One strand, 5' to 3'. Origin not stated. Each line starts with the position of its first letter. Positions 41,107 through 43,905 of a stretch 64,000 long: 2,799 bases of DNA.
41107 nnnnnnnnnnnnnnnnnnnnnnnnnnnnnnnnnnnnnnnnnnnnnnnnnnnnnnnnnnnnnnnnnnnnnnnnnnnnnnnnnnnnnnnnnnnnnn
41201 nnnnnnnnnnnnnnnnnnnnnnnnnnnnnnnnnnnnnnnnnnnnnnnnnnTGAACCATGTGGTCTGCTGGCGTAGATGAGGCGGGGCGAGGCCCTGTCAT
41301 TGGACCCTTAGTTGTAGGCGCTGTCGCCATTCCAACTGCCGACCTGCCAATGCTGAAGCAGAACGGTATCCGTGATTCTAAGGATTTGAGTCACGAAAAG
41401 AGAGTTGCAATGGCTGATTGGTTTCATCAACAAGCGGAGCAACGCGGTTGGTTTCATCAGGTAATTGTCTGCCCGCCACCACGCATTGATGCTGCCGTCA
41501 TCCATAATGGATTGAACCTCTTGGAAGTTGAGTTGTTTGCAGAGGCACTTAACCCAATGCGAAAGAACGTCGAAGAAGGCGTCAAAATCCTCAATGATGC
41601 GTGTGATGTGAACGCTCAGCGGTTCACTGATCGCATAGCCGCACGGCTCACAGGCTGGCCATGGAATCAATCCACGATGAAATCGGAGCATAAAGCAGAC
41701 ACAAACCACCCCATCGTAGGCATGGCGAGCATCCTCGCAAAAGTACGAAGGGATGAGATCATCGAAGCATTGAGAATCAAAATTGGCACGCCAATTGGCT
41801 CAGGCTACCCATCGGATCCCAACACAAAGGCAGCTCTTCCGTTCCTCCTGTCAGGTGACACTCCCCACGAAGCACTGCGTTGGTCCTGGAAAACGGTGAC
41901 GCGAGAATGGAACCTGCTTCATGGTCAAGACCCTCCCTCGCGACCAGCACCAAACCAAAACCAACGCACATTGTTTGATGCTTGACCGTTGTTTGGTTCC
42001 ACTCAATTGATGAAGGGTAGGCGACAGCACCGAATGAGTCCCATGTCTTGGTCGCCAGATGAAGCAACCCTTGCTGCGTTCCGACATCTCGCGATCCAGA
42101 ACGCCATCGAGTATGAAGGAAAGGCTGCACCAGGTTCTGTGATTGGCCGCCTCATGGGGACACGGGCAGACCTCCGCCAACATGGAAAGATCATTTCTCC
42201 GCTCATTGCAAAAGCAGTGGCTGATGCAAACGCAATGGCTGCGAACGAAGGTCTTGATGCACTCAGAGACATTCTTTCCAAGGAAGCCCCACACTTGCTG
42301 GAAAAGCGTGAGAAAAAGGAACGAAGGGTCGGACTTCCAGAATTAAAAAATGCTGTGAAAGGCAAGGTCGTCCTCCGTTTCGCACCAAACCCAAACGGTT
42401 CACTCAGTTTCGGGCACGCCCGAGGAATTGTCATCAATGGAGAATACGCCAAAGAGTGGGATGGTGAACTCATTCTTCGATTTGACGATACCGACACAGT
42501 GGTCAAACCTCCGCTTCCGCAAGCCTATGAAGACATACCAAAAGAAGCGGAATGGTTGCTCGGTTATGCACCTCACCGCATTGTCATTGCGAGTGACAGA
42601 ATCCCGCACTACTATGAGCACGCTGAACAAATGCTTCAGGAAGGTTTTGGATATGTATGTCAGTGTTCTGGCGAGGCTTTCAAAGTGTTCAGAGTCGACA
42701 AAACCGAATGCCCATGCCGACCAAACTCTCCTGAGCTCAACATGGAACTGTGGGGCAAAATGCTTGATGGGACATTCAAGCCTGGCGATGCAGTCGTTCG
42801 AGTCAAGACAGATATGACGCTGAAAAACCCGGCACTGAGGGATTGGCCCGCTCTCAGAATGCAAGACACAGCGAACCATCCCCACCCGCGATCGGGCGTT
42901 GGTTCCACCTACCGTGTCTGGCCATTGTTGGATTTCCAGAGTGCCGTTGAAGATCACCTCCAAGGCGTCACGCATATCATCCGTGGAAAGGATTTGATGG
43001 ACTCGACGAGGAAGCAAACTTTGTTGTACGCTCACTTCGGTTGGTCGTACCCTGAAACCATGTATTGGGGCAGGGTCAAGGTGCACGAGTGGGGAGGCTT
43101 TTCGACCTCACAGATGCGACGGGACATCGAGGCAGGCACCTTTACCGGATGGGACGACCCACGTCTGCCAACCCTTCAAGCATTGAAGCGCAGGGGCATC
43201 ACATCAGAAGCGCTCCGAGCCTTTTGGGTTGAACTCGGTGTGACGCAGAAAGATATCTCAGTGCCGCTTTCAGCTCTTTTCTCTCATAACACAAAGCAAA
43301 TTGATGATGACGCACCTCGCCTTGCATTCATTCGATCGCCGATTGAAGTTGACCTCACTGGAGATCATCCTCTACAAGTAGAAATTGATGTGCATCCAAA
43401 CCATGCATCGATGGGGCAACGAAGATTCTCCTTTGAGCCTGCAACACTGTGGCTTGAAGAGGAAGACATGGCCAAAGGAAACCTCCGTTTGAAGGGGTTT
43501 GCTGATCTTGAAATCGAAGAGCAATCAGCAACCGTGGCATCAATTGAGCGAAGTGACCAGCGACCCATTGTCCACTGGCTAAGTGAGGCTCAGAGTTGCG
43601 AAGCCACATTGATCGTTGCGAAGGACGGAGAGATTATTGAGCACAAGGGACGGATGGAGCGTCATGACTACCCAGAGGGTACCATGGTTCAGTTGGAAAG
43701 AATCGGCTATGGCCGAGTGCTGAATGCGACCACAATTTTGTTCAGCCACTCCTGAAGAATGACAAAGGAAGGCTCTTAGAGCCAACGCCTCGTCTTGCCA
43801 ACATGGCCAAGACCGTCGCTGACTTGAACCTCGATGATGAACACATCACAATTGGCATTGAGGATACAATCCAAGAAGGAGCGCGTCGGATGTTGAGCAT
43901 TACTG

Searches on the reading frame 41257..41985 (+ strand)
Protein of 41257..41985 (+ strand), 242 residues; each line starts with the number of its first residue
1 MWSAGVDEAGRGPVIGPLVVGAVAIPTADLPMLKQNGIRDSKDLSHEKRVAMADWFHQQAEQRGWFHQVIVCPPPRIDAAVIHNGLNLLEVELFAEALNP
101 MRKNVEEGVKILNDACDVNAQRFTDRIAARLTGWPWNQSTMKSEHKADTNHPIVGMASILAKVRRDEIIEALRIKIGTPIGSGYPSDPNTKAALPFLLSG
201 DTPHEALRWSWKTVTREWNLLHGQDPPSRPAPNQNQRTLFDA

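Call 62: search_protein_families(library=pfam, proteins=[window:41257-41985:+], max_evalue=0.00001)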
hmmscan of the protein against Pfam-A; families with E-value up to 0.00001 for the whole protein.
window:41257-41985:+ (242 aa): 1 family
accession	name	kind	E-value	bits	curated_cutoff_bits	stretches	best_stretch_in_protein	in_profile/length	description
PF01351.25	RNase_HII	-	2.9e-35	122.4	25.8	1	4-214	1-199/199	Ribonuclease HII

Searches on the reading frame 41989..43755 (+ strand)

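Call 62: search_protein_families(library=pfam, proteins=[window:41989-43755:+], max_evalue=0.00001)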
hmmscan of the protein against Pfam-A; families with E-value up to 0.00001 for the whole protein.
window:41989-43755:+ (588 aa): 2 families
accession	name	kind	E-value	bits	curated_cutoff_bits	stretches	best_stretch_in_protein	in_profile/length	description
PF00749.27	tRNA-synt_1c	-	4.4e-56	190.5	23.4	1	126-439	1-313/314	tRNA synthetases class I (E and Q), catalytic domain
PF03950.23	tRNA-synt_1c_C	-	1.5e-09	38.4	23.9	1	442-512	1-76/91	tRNA synthetases class I (E and Q), anti-codon binding domain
